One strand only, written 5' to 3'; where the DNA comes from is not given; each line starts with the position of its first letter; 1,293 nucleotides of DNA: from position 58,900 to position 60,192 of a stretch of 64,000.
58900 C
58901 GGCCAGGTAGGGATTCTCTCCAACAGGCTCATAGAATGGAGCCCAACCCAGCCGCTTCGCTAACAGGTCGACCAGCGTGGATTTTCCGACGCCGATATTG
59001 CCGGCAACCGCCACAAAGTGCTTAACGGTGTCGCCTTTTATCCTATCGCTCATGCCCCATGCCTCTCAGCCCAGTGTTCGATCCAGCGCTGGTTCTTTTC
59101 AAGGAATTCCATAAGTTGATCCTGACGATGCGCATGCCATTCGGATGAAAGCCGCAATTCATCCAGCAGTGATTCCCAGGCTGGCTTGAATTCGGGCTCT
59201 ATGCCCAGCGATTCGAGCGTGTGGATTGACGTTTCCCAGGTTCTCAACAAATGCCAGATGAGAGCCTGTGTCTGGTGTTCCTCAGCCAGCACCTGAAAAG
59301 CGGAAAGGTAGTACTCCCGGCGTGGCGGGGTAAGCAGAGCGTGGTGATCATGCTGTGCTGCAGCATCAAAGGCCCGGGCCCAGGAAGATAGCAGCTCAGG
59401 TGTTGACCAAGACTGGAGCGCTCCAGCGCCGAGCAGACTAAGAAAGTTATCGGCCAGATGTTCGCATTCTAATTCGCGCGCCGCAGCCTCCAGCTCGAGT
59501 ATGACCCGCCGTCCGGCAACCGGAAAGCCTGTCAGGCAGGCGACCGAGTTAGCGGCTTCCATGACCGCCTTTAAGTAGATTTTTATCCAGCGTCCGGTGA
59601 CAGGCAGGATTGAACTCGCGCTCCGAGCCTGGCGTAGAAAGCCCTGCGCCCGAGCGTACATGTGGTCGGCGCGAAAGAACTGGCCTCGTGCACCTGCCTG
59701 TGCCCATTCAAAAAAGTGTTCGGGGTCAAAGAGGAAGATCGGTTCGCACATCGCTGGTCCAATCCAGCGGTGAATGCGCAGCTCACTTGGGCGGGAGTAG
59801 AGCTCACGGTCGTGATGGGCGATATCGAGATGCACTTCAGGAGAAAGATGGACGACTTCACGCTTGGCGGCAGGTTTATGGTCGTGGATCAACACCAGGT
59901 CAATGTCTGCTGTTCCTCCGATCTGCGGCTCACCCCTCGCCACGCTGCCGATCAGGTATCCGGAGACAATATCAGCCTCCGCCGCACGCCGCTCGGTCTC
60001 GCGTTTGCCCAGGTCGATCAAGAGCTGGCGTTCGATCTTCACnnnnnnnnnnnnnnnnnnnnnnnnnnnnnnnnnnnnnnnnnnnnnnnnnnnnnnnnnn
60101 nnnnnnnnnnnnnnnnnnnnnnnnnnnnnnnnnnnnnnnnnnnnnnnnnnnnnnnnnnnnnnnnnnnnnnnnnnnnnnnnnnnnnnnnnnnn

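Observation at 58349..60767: Pol-beta nucleotidyltransferase translationally locked between two deoxynucleoside kinase paralogs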

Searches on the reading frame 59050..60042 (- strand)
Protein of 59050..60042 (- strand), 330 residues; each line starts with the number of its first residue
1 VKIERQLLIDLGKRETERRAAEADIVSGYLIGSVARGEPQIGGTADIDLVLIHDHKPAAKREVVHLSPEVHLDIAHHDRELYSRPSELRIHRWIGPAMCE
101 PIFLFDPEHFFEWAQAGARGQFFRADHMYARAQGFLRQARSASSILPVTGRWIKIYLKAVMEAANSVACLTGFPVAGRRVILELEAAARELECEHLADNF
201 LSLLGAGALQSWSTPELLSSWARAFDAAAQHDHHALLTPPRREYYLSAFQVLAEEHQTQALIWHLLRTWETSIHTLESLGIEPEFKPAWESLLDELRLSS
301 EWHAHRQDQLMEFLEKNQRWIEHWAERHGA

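Call 4: search_protein_families(library=pfam, proteins=[window:59050-60042:-], max_evalue=0.1)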
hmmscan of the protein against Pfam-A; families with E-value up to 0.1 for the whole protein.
window:59050-60042:- (330 aa): 1 family
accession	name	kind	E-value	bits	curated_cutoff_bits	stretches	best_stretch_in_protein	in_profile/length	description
PF01909.29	NTP_transf_2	-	0.076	13.9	21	0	25-57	14-44/93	Nucleotidyltransferase domain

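Call 5: search_protein_families(library=ncbifam, proteins=[window:59050-60042:-], max_evalue=0.1)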
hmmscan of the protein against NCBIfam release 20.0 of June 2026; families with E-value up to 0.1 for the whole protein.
window:59050-60042:- (330 aa): 0 families

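Call 6: find_homologous_proteins(query=window:59050-60042:-)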
Query window:59050-60042:- (330 aa): 323 proteins with E <= 0.001 among 8000 candidates; the best 120 are listed.
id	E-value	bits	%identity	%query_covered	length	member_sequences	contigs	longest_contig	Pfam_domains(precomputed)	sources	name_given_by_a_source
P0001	1.0e-218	743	99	100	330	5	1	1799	-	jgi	jgi:predicted nucleotidyltransferase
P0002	4.3e-176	603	79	100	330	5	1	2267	-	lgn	-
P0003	3.3e-166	571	75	100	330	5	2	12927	-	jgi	jgi:hypothetical protein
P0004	3.7e-162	557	73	100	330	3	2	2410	-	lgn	-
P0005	6.8e-133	461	62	100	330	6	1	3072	-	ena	-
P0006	2.8e-132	459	60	100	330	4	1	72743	-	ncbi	-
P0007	1.8e-129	450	60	100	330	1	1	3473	-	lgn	-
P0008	2.3e-128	446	60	100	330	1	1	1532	-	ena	-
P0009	4.0e-126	439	60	100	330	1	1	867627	-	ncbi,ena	-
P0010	1.2e-124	434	57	100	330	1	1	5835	-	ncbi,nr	ncbi:MAG: hypothetical protein U9N80_01055 [Chloroflexota bacterium]|nr:hypothetical protein [Chloro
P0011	2.6e-122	426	57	100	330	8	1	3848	-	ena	-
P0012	5.6e-121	422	56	100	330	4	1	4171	-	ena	-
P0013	1.1e-120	421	56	100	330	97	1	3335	-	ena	-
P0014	2.0e-120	420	57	100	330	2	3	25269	-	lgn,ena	-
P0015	3.2e-120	419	57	100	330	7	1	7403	-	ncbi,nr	ncbi:MAG: hypothetical protein MUO58_03505 [Anaerolineales bacterium]|nr:hypothetical protein [Anaer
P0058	4.4e-103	363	52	100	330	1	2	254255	-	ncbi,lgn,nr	ncbi:MAG: hypothetical protein GTO14_19900 [Anaerolineales bacterium]|nr:hypothetical protein [Anaer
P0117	3.7e-89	317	43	100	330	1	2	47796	-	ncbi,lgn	-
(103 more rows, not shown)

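Call 8: find_related_loci(query=window:59050-60042:-, collection=genome_contigs, flank=5000)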
Query window:59050-60042:- (330 aa) in genome_contigs; peptide patterns used: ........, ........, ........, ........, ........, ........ (x = any residue, [..] = any of these).
137 stretches matched a pattern; 2 encode a relative of the query (tblastn E <= 1e-3); 2 distinct loci.
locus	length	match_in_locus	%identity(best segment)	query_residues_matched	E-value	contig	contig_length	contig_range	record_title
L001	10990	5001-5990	79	1-330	4e-180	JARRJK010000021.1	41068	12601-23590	MAG: Anaerolineales bacterium isolate Spart_018_MAG scaffold_755, whole genome shotgun sequence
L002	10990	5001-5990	75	1-330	1e-170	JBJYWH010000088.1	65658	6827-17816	MAG: Anaerolineales bacterium isolate J5_7_160517rDrA_9 J5_7_160517rDrA_9_000000000088, whole genome shotgun sequence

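Call 12: find_encoding_contigs(protein=P0117, flank=6000, max_places=2)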
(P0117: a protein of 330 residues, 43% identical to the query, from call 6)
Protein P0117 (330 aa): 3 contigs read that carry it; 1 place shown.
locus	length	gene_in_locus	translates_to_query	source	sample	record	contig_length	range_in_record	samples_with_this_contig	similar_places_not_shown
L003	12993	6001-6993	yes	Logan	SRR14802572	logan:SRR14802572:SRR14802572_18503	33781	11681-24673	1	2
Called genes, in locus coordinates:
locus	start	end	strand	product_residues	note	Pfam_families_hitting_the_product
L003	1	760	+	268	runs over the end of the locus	PF02811:PHP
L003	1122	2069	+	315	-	-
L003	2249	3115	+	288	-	-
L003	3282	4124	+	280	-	-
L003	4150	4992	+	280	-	PF01555:N6_N4_Mtase, PF01170:UPF0020 (faint)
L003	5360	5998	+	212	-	PF01712:dNK, PF02223:Thymidylate_kin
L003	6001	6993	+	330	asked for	-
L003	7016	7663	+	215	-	PF01712:dNK, PF13238:AAA_18 (weak)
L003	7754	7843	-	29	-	-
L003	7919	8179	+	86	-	PF04232:SpoVS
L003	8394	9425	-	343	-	PF13177:DNA_pol3_delta2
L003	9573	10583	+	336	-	PF01207:Dus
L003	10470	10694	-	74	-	-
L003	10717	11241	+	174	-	PF19928:DUF6391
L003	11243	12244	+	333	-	PF06144:DNA_pol3_delta, PF21694:DNA_pol3_delta_C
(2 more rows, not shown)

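Call 13: find_encoding_contigs(protein=P0009, flank=6000, max_places=2)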
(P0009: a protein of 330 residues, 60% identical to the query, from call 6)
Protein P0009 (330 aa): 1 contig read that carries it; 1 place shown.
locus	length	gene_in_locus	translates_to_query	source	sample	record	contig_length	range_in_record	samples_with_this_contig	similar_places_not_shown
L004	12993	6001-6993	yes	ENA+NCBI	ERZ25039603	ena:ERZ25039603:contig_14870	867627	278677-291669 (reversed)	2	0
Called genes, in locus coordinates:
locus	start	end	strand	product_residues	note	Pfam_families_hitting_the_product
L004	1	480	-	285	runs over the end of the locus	PF00248:Aldo_ket_red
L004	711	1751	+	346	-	PF08240:ADH_N, PF16912:Glu_dehyd_C, PF00107:ADH_zinc_N, PF13602:ADH_zinc_N_2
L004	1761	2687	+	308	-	-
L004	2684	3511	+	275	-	-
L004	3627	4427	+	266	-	-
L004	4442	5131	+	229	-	PF01555:N6_N4_Mtase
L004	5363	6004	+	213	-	PF01712:dNK, PF02223:Thymidylate_kin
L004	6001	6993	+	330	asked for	-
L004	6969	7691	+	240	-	PF01712:dNK, PF13238:AAA_18 (weak)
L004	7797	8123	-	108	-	PF09685:MamF_MmsF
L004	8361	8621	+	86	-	PF04232:SpoVS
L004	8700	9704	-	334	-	PF13177:DNA_pol3_delta2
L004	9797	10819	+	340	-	PF01207:Dus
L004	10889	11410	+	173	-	PF19928:DUF6391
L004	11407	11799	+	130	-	PF06144:DNA_pol3_delta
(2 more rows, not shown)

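Call 14: find_encoding_contigs(protein=P0058, flank=6000, max_places=2)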
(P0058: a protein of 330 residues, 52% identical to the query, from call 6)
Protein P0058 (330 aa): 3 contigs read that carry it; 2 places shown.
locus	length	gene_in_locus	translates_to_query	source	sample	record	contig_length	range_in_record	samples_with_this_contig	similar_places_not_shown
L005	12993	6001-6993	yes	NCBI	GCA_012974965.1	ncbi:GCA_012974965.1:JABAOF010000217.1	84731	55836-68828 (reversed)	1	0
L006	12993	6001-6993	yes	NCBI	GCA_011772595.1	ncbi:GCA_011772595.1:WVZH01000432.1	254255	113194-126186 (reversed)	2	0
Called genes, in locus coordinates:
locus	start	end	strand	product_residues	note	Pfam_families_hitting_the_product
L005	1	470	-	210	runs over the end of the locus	PF02607:B12-binding_2, PF02310:B12-binding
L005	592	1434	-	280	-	PF00809:Pterin_bind, PF03599:CdhD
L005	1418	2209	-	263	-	PF07796:DUF1638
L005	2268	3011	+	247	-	PF00392:GntR, PF08220:HTH_DeoR (weak), PF07702:UTRA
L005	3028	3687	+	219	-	PF02607:B12-binding_2, PF02310:B12-binding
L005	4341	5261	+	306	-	-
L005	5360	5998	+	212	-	PF01712:dNK, PF02223:Thymidylate_kin (weak)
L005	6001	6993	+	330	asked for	-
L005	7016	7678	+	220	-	PF01712:dNK, PF13238:AAA_18 (weak)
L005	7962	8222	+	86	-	PF04232:SpoVS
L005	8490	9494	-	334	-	PF13177:DNA_pol3_delta2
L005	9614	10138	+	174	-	PF19928:DUF6391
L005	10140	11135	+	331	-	PF06144:DNA_pol3_delta, PF21694:DNA_pol3_delta_C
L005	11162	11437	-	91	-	-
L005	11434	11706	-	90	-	PF20114:DUF6504 (weak)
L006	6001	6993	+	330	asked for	-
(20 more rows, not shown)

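Call 19: search_solved_structures(query=A1, max_evalue=10, show_alignments=3)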
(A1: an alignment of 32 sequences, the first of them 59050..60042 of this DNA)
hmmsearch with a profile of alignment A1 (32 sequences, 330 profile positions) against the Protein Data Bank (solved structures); distinct sequences matched with E-value up to 10: 6.
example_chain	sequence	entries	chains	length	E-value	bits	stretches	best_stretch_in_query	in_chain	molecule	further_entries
8e6i_A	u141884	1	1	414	0.1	14.8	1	75-120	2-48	Divalent metal cation transporter MntH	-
8e5s_A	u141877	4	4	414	0.1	14.8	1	75-120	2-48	Divalent metal cation transporter MntH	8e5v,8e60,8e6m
8e6l_A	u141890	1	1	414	0.1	14.8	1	75-120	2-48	Divalent metal cation transporter MntH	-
6d91_A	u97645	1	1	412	1.3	11.2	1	76-120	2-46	Divalent metal cation transporter MntH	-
5h7b_A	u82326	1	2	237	3.2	10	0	199-312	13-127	Immunoglobulin G-binding protein A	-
5h7a_C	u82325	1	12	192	3.4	9.9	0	195-312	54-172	Immunoglobulin G-binding protein A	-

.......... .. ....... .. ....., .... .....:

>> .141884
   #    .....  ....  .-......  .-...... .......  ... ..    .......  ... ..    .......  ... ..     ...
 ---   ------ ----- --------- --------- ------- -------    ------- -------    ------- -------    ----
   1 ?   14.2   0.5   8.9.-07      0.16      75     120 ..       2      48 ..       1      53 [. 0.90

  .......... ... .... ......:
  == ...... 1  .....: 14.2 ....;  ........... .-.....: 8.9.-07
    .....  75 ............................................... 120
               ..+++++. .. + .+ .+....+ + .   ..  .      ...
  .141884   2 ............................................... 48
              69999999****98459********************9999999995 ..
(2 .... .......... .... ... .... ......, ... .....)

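Call 23: search_protein_representatives(protein=window:59050-60042:-)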
Query: 330 residues. Proteins with E-value up to 0.001 (for the whole library): 311; up to 1e-10: 228; up to 1e-30: 112. The best 150 are listed.
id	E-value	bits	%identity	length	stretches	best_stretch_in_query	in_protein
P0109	1.3e-91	323.7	47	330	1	1-329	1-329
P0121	2.4e-84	299.8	57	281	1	2-239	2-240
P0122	9.8e-84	297.8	46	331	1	1-330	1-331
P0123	7.1e-81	288.4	45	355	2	1-239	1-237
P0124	2.6e-79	283.3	44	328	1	1-329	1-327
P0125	6.8e-79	281.9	43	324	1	2-324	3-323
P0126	1.2e-77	277.8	45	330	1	2-330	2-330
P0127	6.1e-72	259.0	39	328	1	2-330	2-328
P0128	1.0e-69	251.7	44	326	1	1-330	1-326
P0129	7.2e-68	245.7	41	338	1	2-330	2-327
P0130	9.0e-67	242.1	42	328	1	4-328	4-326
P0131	2.6e-66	240.5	37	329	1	5-330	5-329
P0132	1.6e-65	237.9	40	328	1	3-329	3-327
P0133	3.1e-65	237.0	41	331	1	6-330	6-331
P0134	1.2e-63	231.8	42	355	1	3-330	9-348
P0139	1.2e-53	198.9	34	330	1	1-329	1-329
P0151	2.0e-46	175.2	31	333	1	1-329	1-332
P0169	5.7e-42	160.5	31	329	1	1-329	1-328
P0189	2.2e-38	148.8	28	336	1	2-330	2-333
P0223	2.8e-32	128.7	29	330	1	1-304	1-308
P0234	1.5e-30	123.0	27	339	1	10-328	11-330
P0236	2.1e-30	122.5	27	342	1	2-329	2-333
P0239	4.4e-30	121.4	40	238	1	1-182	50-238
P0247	1.7e-27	112.9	27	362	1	16-299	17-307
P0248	2.7e-27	112.3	27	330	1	1-329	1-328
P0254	1.7e-26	109.6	35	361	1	16-298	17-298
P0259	3.9e-26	108.5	41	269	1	1-141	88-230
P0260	4.4e-26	108.3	28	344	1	2-329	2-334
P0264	2.1e-25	106.1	34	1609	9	99-139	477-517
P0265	2.3e-25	105.9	34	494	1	1-219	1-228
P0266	2.7e-25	105.7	30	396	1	3-263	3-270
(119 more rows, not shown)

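Call 25: find_encoding_contigs(protein=P0189, flank=6000, max_places=2)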
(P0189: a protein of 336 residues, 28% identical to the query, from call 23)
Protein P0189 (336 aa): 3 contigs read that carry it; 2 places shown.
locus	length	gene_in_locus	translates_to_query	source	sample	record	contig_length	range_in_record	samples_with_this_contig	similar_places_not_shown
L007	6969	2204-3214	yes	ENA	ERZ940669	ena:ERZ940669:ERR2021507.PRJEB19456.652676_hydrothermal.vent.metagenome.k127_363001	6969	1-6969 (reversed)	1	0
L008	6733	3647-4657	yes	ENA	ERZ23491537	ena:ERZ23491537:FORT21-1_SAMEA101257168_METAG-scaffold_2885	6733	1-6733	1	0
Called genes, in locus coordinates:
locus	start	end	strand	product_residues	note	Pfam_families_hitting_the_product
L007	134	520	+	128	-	-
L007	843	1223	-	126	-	PF00436:SSB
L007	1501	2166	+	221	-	PF01712:dNK, PF02223:Thymidylate_kin (weak), PF13238:AAA_18 (weak)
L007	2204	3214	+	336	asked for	-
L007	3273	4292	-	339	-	PF01544:CorA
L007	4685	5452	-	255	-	PF01182:Glucosamine_iso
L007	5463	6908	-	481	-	PF00479:G6PD_N, PF02781:G6PD_C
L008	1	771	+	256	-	?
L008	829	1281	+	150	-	PF25212:HVO_A0114 (faint), PF22381:Staph_reg_Sar_Rot (weak), PF12802:MarR_2, PF01047:MarR, PF13412:HTH_24 (weak), PF09339:HTH_IclR (weak)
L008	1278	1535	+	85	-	-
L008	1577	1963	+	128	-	-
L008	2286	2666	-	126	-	PF00436:SSB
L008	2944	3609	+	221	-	PF01712:dNK, PF02223:Thymidylate_kin (weak), PF13238:AAA_18 (weak)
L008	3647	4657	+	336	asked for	-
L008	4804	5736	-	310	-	PF01544:CorA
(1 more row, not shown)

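Call 26: find_encoding_contigs(protein=P0151, flank=6000, max_places=2)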
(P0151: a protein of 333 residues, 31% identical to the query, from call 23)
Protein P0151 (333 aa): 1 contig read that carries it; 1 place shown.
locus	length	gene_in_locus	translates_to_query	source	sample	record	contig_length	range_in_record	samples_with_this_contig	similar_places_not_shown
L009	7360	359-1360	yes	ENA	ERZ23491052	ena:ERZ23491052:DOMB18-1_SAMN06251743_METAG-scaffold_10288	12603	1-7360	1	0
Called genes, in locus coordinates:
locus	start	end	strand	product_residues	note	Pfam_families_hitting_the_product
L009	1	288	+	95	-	?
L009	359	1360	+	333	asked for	-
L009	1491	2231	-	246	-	PF17957:Big_7 (weak)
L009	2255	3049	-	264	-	PF01061:ABC2_membrane, PF12679:ABC2_membrane_2, PF12698:ABC2_membrane_3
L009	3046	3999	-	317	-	PF00005:ABC_tran, PF13304:AAA_21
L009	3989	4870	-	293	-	PF10086:YhfC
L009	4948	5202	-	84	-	PF13783:DUF4177 (weak)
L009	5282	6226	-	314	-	PF01145:Band_7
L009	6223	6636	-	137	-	PF00392:GntR, PF13545:HTH_Crp_2 (faint)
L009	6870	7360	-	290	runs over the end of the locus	PF01040:UbiA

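Call 30: predict_structure(alignment_id=A1)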
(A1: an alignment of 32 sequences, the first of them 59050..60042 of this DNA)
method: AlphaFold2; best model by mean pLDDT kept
length: 330 residues; sequences in the alignment: 32
mean_pLDDT: 92.0   pTM: 0.90
mean pLDDT of the five models: 92.0, 90.9, 90.3, 90.2, 89.2
residues with pLDDT >= 90: 239; 70-90: 90; 50-70: 1; < 50: 0
segments of 3 or more residues with pLDDT < 50: none
pLDDT, mean of each block of 10 residues (from residue 1): 87 95 92 86 90 93 91 94 90 87 90 82 92 98 94 97 98 91 96 96 91 86 94 84 91 90 94 92 89 95 96 98 97
secondary structure, 60 per line:
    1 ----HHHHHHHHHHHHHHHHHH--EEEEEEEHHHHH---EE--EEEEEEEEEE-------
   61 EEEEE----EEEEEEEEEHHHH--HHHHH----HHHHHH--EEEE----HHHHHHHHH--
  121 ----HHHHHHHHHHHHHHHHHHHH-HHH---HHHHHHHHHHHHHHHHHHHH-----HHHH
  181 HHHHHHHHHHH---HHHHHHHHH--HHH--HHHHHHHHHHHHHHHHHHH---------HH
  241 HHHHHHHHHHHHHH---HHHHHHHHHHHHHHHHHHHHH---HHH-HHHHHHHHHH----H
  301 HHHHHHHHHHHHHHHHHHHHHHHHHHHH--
elements in order: H5-22 E25-31 H32-36 E44-53 E61-65 E70-78 H79-82 H85-89 H94-99 E102-105 H110-118 H125-144 H152-171 H177-191 H195-203 H211-229 H239-254 H258-278 H286-295 H300-328

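Call 32: find_related_loci(query=A1, collection=metagenome_contigs, flank=4000)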
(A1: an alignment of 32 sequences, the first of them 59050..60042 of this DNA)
Query A1 (330 aa) in metagenome_contigs; peptide patterns used: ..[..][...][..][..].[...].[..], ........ (x = any residue, [..] = any of these).
231 stretches matched a pattern; 86 encode a relative of the query (tblastn E <= 1e-3); the best 80 are kept; 80 distinct loci.
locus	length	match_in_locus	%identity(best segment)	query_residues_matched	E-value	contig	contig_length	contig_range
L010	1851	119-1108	75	1-330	0e+0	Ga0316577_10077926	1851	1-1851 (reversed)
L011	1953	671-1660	75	1-330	0e+0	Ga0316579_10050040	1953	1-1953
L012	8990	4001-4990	60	1-330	2e-132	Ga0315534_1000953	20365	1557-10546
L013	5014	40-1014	57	6-330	2e-126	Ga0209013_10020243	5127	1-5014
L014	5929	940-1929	56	1-330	4e-125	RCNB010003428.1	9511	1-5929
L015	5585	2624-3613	56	1-330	2e-125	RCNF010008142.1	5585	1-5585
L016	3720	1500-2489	55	1-330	7e-128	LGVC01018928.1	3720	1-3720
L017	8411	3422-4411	57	1-330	2e-124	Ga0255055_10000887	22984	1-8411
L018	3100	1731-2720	57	1-330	1e-128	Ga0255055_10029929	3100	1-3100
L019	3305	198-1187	55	1-330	3e-128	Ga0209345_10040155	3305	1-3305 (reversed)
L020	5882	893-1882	56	1-330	3e-124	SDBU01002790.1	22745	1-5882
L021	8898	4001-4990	55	1-330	5e-124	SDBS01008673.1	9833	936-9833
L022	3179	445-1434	57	1-330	3e-126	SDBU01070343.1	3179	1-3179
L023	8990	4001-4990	55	1-330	7e-119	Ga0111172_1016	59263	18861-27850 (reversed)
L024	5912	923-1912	55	1-330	6e-118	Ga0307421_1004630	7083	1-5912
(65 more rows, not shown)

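Call 34: fold_search(model_id=the predicted structure, library=pdb)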
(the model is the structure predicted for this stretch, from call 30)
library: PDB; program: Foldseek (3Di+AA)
matches with E <= 10: 495; with E <= 0.001: 19
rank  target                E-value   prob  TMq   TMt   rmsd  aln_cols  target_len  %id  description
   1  6p06_A                5.2e-06  1.00  0.38  0.47  12.9       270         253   11  Ternary structure of the E52D mutant of ANT-4 with Neomycin and AMPCPP (released 2020-01-29)
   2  6un8_B                7.7e-06  1.00  0.37  0.46  13.3       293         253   13  Wild type ANT bound to neomycin (released 2020-05-06)
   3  6un8_A                8.0e-06  1.00  0.37  0.46  13.4       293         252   12  Wild type ANT bound to neomycin (released 2020-05-06)
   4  6nmk_A                9.6e-06  1.00  0.37  0.47  13.3       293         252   12  Binary complex structure of the T130K mutant of ANT-4'' with Neomycin (released 2020-01-15)
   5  6p01_A                1.1e-05  1.00  0.38  0.47  13.1       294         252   12  Apo structure of the E52D mutant of ANT-4 (released 2020-01-29)
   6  1kan_A                1.3e-05  1.00  0.35  0.43  14.2       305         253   13  MOLECULAR STRUCTURE OF KANAMYCIN NUCLEOTIDYLTRANSFERASE DETERMINED TO 3.0-ANGSTROMS RESOLUTION (released 1994-08-31)
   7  1kny_A                1.4e-05  1.00  0.35  0.43  13.8       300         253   12  KANAMYCIN NUCLEOTIDYLTRANSFERASE (released 1996-08-17)
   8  6nmk_B                1.6e-05  1.00  0.37  0.46  13.2       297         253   12  Binary complex structure of the T130K mutant of ANT-4'' with Neomycin (released 2020-01-15)
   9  9dbh_A                7.4e-05  1.00  0.31  0.44  11.0       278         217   14  Structure of Hailong HalB in complex with oligodeoxyadenylate (released 2025-05-07)
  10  9dbj_C                8.1e-05  1.00  0.33  0.47  10.4       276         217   16  Structure of Hailong HalB R164A mutant with non-hydrolyzable dATP (released 2025-05-07)
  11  9dbj_B                1.3e-04  1.00  0.30  0.44  13.2       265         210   15  Structure of Hailong HalB R164A mutant with non-hydrolyzable dATP (released 2025-05-07)
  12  9dbi_A                1.7e-04  1.00  0.29  0.40  13.7       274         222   16  Structure of Hailong HalB D21A/D23A mutant (released 2025-05-07)
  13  9dbj_F                1.9e-04  1.00  0.33  0.47  11.9       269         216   14  Structure of Hailong HalB R164A mutant with non-hydrolyzable dATP (released 2025-05-07)
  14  9dbj_E                2.1e-04  1.00  0.34  0.47  11.7       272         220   14  Structure of Hailong HalB R164A mutant with non-hydrolyzable dATP (released 2025-05-07)
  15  9dbj_A                2.2e-04  1.00  0.34  0.48  11.2       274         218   14  Structure of Hailong HalB R164A mutant with non-hydrolyzable dATP (released 2025-05-07)
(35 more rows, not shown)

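Call 36: search_protein_families(library=padloc, proteins=[window:59050-60042:-], max_evalue=0.1)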
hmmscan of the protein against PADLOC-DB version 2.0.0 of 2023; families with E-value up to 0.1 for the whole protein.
window:59050-60042:- (330 aa): 0 families
